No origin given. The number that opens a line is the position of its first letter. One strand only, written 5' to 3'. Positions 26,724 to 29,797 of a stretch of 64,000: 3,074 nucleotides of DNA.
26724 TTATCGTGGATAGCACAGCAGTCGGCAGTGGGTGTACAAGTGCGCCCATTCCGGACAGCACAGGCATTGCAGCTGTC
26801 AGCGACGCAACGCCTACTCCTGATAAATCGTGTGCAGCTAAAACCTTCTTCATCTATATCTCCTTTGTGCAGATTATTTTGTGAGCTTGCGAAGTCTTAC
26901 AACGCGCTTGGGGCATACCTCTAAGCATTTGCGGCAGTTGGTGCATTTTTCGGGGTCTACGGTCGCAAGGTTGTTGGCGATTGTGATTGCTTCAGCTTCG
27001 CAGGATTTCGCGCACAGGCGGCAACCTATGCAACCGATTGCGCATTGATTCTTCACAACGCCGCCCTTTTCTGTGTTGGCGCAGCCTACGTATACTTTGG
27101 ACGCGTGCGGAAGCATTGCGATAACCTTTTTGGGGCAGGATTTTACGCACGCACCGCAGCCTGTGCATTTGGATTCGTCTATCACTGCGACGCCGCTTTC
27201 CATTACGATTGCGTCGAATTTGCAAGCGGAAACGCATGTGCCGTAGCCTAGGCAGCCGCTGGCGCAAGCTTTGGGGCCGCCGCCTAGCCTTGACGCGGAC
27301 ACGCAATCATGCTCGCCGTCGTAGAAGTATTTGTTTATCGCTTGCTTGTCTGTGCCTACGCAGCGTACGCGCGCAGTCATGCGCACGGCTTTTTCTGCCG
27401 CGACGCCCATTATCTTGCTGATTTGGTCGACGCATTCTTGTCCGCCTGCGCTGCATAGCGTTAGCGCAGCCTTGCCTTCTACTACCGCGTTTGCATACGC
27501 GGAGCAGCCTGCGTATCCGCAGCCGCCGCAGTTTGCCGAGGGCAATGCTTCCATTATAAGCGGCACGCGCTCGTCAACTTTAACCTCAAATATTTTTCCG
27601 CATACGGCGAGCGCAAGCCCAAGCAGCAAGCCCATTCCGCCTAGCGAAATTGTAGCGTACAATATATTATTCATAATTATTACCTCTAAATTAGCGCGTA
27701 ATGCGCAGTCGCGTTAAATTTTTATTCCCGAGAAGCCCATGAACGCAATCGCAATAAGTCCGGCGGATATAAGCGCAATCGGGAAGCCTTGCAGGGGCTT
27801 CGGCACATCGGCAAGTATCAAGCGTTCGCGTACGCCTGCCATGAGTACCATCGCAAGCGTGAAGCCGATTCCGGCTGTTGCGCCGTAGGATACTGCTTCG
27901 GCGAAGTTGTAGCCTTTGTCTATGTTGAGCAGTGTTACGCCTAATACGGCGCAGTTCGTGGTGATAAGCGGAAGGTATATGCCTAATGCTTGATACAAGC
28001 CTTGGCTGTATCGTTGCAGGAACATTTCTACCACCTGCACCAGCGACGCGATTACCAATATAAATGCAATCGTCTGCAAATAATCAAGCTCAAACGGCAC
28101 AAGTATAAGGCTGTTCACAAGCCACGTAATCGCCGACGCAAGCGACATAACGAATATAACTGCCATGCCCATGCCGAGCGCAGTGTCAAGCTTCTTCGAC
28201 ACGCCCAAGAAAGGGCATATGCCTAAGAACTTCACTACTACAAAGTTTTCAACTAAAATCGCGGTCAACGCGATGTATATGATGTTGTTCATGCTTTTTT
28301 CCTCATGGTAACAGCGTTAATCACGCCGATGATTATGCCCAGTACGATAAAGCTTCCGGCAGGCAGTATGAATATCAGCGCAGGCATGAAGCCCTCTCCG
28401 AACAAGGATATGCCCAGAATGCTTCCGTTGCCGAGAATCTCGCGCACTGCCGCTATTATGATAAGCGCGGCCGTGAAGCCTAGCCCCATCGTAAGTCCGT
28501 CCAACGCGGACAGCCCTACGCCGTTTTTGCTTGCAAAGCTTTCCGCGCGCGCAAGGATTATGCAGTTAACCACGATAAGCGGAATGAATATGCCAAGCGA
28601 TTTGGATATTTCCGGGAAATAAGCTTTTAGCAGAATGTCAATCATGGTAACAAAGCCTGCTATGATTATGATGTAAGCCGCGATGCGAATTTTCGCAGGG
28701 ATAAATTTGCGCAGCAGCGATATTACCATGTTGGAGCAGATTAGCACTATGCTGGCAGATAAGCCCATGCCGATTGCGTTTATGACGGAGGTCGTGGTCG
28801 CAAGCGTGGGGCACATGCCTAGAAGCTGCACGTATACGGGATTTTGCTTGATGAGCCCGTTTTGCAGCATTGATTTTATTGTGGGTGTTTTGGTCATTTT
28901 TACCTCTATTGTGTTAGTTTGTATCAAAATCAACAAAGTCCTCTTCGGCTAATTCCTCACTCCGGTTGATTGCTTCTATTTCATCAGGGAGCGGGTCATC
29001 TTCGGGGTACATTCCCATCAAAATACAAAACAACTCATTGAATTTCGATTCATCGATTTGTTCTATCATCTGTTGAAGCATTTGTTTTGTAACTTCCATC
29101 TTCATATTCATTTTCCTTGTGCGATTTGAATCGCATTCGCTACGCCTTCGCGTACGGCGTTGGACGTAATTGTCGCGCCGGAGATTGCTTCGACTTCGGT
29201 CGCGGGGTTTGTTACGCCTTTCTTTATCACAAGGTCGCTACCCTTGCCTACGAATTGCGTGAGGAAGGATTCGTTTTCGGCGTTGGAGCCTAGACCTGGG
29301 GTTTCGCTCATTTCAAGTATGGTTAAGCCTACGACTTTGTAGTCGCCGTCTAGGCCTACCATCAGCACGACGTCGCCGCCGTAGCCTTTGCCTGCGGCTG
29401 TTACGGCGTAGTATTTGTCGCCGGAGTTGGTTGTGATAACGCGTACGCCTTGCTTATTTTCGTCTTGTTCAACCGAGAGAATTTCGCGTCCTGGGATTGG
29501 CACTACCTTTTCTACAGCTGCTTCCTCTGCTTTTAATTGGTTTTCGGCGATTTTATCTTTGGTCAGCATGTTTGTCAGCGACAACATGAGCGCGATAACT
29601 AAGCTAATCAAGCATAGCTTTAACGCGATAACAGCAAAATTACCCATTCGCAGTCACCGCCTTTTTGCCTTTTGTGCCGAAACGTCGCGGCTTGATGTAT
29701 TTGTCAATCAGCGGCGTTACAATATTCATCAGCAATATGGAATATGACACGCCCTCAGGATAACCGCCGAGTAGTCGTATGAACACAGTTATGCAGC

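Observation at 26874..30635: rnfDGEAB operon with no rnfC in place.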

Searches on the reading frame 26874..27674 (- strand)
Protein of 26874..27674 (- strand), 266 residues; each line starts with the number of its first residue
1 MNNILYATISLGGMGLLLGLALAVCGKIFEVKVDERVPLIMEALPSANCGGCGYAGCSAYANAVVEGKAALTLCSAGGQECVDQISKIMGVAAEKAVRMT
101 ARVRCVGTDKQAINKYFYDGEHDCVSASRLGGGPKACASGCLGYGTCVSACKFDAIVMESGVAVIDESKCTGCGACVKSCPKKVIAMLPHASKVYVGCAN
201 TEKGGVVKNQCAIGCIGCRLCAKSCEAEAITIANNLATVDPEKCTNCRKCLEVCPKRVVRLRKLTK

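Call 3: search_protein_families(library=pfam, proteins=[window:26874-27674:-])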
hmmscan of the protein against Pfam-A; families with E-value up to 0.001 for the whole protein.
window:26874-27674:- (266 aa): 13 families
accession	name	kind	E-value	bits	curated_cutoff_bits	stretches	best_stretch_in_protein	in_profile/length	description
PF00037.32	Fer4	-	3.3e-18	65.1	21.1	2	164-185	2-23/24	4Fe-4S binding domain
PF12837.12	Fer4_6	-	1.2e-14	53.9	25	2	162-185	1-24/24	4Fe-4S binding domain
PF14697.11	Fer4_21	-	5.6e-13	49.3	35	2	215-257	8-55/59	4Fe-4S dicluster domain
PF12838.12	Fer4_7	-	7.7e-13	49.1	27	2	215-257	2-51/52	4Fe-4S dicluster domain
PF04060.18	FeS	-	1.7e-12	47.3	23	1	44-74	1-31/33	Putative Fe-S cluster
PF12797.12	Fer4_2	-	3.4e-11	42.8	24.5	2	163-181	3-21/22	4Fe-4S binding domain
PF13187.11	Fer4_9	-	5.7e-11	42.7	27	2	215-257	2-50/52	4Fe-4S dicluster domain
PF13237.11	Fer4_10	-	5.8e-09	36.2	25.5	2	214-255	8-53/53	4Fe-4S dicluster domain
PF25160.1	LdpA_Fe-S-bd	-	1.8e-06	28.1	27.6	1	146-188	8-46/49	LdpA Fe-S cluster-binding domain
PF12798.12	Fer4_3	-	1.9e-05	25.6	27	0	170-183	1-14/15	4Fe-4S binding domain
PF12800.12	Fer4_4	-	0.00012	22.6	24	1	168-182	2-16/17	4Fe-4S binding domain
PF13484.11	Fer4_16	-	0.0002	22.5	30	0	243-261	1-19/66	4Fe-4S double cluster binding domain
PF13534.11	Fer4_17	-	0.00091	20.2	22.2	1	169-227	1-58/61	4Fe-4S dicluster domain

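Call 4: search_protein_families(library=ncbifam, proteins=[window:26874-27674:-])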
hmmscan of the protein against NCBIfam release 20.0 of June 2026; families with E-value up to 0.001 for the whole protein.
window:26874-27674:- (266 aa): 58 families (the best 25 are shown)
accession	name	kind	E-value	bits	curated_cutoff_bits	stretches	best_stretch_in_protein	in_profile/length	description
NF005504.0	PRK07118.1-3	equivalog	4.1e-77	259.4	437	1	1-259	1-265/293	Fe-S cluster domain-containing protein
NF005503.0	PRK07118.1-2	equivalog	3e-70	236.8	252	2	5-232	3-231/292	RnfABCDGE type electron transport complex subunit B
NF041836.1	rnfB_Methano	equivalog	6.9e-67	225.7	445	1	5-262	8-265/265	Rnf electron transport complex subunit RnfB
NF005505.0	PRK07118.1-4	equivalog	4.9e-66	222.9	378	1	4-262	7-265/265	Fe-S cluster domain-containing protein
NF005506.0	PRK07118.1-5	equivalog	1.1e-59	202.1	388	1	5-259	7-262/279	Fe-S cluster domain-containing protein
TIGR01944.1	rnfB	subfamily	6e-33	114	68.7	3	1-96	1-95/190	RnfABCDGE type electron transport complex subunit B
NF003475.0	PRK05113.1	equivalog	1.7e-28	99.8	203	3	1-96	1-95/190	electron transport complex subunit RsxB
NF005415.0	PRK06991.1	equivalog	4.1e-22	79.1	281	3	40-92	11-63/284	electron transport complex subunit RsxB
NF006446.0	PRK08764.1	equivalog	6.2e-18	65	220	2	40-98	12-70/139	Rnf electron transport complex subunit RnfB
NF038196.1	ferrodoxin_EFR1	subfamily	2.6e-15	57.1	75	2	214-265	185-235/242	EFR1 family ferrodoxin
TIGR04105.1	FeFe_hydrog_B1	subfamily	5.7e-14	51.6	450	2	140-188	115-162/462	monomeric [FeFe] hydrogenase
NF043069.1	T4HPD_activ_SAM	equivalog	5.6e-12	45.6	425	2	215-257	53-95/299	trans-4-hydroxy-L-proline dehydratase activase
NF045874.1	Vhu_polyferre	exception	8.8e-12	44.4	600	2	134-187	123-176/381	F420-non-reducing hydrogenase associated-polyferredoxin VhuB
TIGR04041.1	activase_YjjW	hypoth_equivalog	1.6e-11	44.2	250.2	2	140-186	42-88/276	YjjW family glycine radical enzyme activase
NF058577.1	FdxA_fam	equivalog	3.2e-11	43.3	65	2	139-182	7-50/52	4Fe-4S ferredoxin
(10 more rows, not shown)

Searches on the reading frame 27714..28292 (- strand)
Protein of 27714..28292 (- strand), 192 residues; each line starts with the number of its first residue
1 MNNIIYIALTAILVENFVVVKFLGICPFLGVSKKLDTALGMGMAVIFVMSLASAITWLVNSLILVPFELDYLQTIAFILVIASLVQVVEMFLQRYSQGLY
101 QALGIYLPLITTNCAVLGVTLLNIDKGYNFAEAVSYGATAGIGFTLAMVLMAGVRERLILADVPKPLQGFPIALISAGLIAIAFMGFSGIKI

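Call 3: search_protein_families(library=pfam, proteins=[window:27714-28292:-])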
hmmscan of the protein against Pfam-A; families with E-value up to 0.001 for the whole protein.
window:27714-28292:- (192 aa): 1 family
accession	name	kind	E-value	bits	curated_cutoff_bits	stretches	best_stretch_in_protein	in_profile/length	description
PF02508.19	Rnf-Nqr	-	2.2e-62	210.6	23.8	1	6-190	3-173/174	Rnf-Nqr subunit, membrane protein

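Call 4: search_protein_families(library=ncbifam, proteins=[window:27714-28292:-])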
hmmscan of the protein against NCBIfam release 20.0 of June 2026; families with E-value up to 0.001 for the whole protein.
window:27714-28292:- (192 aa): 11 families
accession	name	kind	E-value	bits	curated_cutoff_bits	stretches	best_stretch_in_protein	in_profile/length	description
TIGR01943.1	rnfA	subfamily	5.4e-81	271.6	229.3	1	4-190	3-189/190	RnfABCDGE type electron transport complex subunit A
NF003481.0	PRK05151.1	equivalog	8.5e-78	261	240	1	1-190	1-190/193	electron transport complex subunit RsxA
NF041835.1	rnfA_Methano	equivalog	1.5e-63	214.7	300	1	3-187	5-189/195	Rnf electron transport complex subunit RnfA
TIGR01940.1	nqrE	equivalog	1.3e-58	198.7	247.55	1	4-191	3-200/200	NADH:ubiquinone reductase (Na(+)-transporting) subunit E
NF002200.0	PRK01061.1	equivalog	8.9e-51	172.9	351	1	3-192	10-211/250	Na(+)-translocating NADH-quinone reductase subunit E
NF009108.0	PRK12456.1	equivalog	8.3e-45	153.4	398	1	5-191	6-198/199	Na(+)-translocating NADH-quinone reductase subunit E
NF009070.0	PRK12405.1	subfamily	1.8e-29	102.6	184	1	2-157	2-151/231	electron transport complex subunit RsxE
TIGR01948.1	rnfE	subfamily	6.7e-28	97.6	213.4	1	9-158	5-148/196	RnfABCDGE type electron transport complex subunit E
NF006777.0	PRK09292.1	equivalog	1.2e-19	70.9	235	1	9-158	12-155/209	NADH:ubiquinone reductase (Na(+)-transporting) subunit D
NF041839.1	rnfE_Methano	equivalog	4.3e-18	65.9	350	1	11-161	9-153/203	Rnf electron transport complex subunit RnfE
TIGR01939.1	nqrD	equivalog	8.9e-18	64.9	244.85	1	8-158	10-154/207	NADH:ubiquinone reductase (Na(+)-transporting) subunit D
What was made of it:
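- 27714..28292 (-): rnfA, a membrane subunit. It overlaps rnfE by 4 nt. PF02508 E 2.2e-62 and TIGR01943 272 bits (calls 3, 4).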

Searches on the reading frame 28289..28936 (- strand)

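Call 3: search_protein_families(library=pfam, proteins=[window:28289-28936:-])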
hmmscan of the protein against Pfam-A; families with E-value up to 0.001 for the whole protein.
window:28289-28936:- (215 aa): 1 family
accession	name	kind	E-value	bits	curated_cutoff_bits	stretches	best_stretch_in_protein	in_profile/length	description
PF02508.19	Rnf-Nqr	-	1.5e-63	214.4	23.8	1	22-203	3-174/174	Rnf-Nqr subunit, membrane protein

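Call 4: search_protein_families(library=ncbifam, proteins=[window:28289-28936:-])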
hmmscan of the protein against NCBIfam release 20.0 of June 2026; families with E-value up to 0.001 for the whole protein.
window:28289-28936:- (215 aa): 11 families
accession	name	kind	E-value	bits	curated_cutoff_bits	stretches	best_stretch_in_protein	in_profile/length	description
NF009070.0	PRK12405.1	subfamily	4.8e-75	251.7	184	1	20-214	4-211/231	electron transport complex subunit RsxE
TIGR01948.1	rnfE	subfamily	9.6e-75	250.5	213.4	1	22-210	2-194/196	RnfABCDGE type electron transport complex subunit E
NF041839.1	rnfE_Methano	equivalog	6.6e-55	186.1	350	1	26-213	8-198/203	Rnf electron transport complex subunit RnfE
NF006777.0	PRK09292.1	equivalog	5.3e-54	183.1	235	1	15-212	2-204/209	NADH:ubiquinone reductase (Na(+)-transporting) subunit D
TIGR01939.1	nqrD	equivalog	2.5e-51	174.5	244.85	1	17-213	3-205/207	NADH:ubiquinone reductase (Na(+)-transporting) subunit D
TIGR01943.1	rnfA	subfamily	5.6e-24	85.6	229.3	1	26-170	9-159/190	RnfABCDGE type electron transport complex subunit A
NF003481.0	PRK05151.1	equivalog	2.4e-20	73.5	240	1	29-171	13-161/193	electron transport complex subunit RsxA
NF041835.1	rnfA_Methano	equivalog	1.8e-18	67.6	300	1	20-166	6-158/195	Rnf electron transport complex subunit RnfA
TIGR01940.1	nqrE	equivalog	2.9e-17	63.7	247.55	1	24-172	7-171/200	NADH:ubiquinone reductase (Na(+)-transporting) subunit E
NF002200.0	PRK01061.1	equivalog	2.7e-12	46.8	351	2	86-170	94-179/250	Na(+)-translocating NADH-quinone reductase subunit E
NF009108.0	PRK12456.1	equivalog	2.4e-08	34.3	398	1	34-191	19-189/199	Na(+)-translocating NADH-quinone reductase subunit E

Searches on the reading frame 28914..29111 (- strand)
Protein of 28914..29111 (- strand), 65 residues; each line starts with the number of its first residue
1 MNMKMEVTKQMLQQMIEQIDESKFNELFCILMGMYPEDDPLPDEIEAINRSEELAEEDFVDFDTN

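Call 3: search_protein_families(library=pfam, proteins=[window:28914-29111:-])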
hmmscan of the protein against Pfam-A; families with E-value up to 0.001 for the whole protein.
window:28914-29111:- (65 aa): 0 families

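Call 4: search_protein_families(library=ncbifam, proteins=[window:28914-29111:-])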
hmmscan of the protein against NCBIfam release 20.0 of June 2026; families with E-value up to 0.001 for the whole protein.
window:28914-29111:- (65 aa): 0 families

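Call 43: search_protein_families(library=phrogs, proteins=[window:28914-29111:-], max_evalue=1)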
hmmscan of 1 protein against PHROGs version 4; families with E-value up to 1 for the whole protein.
window:28914-29111:- (65 aa): 1 family
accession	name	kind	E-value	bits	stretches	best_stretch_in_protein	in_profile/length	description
phrog_23434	-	unknown function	0.093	14.3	1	7-36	31-60/63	-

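Call 47: search_protein_representatives(protein=window:28914-29111:-)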
Query: 65 residues. Proteins with E-value up to 0.001 (for the whole library): 9; up to 1e-10: 1; up to 1e-30: 1. The best 9 are listed.
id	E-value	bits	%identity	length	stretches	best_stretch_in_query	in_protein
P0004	8.2e-35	133.0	100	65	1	1-65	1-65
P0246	1.3e-08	50.9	54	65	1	5-63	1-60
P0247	3.7e-05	40.0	46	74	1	8-53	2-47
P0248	6.6e-05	39.2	42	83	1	5-64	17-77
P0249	1.5e-04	38.1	45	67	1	5-53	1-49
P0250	3.2e-04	37.1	44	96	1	5-63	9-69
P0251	3.8e-04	36.9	38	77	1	7-61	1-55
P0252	4.1e-04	36.7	39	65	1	5-58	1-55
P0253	8.3e-04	35.8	41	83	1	7-57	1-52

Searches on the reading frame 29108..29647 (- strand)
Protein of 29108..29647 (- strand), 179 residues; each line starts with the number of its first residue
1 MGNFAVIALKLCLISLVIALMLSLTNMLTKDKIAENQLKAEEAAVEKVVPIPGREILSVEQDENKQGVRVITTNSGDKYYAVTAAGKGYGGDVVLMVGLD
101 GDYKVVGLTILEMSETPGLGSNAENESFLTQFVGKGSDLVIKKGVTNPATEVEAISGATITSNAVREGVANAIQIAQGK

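Call 3: search_protein_families(library=pfam, proteins=[window:29108-29647:-])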
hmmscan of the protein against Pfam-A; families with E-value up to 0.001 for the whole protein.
window:29108-29647:- (179 aa): 1 family
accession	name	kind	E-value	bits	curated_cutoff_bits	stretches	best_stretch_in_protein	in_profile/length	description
PF04205.19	FMN_bind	-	1.5e-21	77.2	22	1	88-174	1-77/77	FMN-binding domain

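Call 4: search_protein_families(library=ncbifam, proteins=[window:29108-29647:-])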
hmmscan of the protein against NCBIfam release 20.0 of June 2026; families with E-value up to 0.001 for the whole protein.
window:29108-29647:- (179 aa): 15 families
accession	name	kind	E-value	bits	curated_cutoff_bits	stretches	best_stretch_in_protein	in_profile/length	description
TIGR01947.1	rnfG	subfamily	1.3e-28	100.4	102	1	9-176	2-185/187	RnfABCDGE type electron transport complex subunit G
NF045876.1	RnfG_DVU2794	exception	4.6e-25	88.2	205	1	9-175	9-178/190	RnfABCDGE type electron transport complex subunit G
NF041840.1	rnfG_Methano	equivalog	5.1e-23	81.6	230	1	4-174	8-182/189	Rnf electron transport complex subunit RnfG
NF002519.0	PRK01908.1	equivalog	1.6e-15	57.3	178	1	8-177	9-193/209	electron transport complex subunit RsxG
TIGR01938.1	nqrC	equivalog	8.7e-14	51.7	144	1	35-170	88-239/251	NADH:ubiquinone reductase (Na(+)-transporting) subunit C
NF003750.0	PRK05346.2-1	equivalog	2.5e-10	40.3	352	1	69-173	102-215/225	Na(+)-translocating NADH-quinone reductase subunit C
NF003753.0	PRK05346.2-4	equivalog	3.5e-10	39.7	329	1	39-174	91-237/249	Na(+)-translocating NADH-quinone reductase subunit C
NF003749.0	PRK05346.1-5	equivalog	3.6e-09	36.3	255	1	54-167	113-236/261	Na(+)-translocating NADH-quinone reductase subunit C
NF003746.0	PRK05346.1-1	equivalog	6.7e-09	35.2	337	1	26-167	86-238/264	Na(+)-translocating NADH-quinone reductase subunit C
NF003754.0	PRK05346.2-5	equivalog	2.4e-06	27.1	677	1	48-150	148-252/320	Na(+)-translocating NADH-quinone reductase subunit C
NF003748.0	PRK05346.1-4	equivalog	3.6e-06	26.6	455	1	36-168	95-242/265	Na(+)-translocating NADH-quinone reductase subunit C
NF003752.0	PRK05346.2-3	equivalog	3.7e-05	23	617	0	86-147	182-244/316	Na(+)-translocating NADH-quinone reductase subunit C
NF003751.0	PRK05346.2-2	equivalog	4e-05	22.9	630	0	88-150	187-250/320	Na(+)-translocating NADH-quinone reductase subunit C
NF003747.0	PRK05346.1-2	equivalog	5.5e-05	22.5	336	1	52-169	107-235/260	Na(+)-translocating NADH-quinone reductase subunit C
NF003755.0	PRK05346.2-6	equivalog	0.00033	19.6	563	1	77-170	169-260/310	Na(+)-translocating NADH-quinone reductase subunit C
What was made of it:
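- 29108..29647 (-): rnfG, the FMN-binding subunit. It overlaps rnfD by 8 nt. PF04205 E 1.5e-21; TIGR01947 100.4 bits, just below its cutoff of 102 (calls 3, 4).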
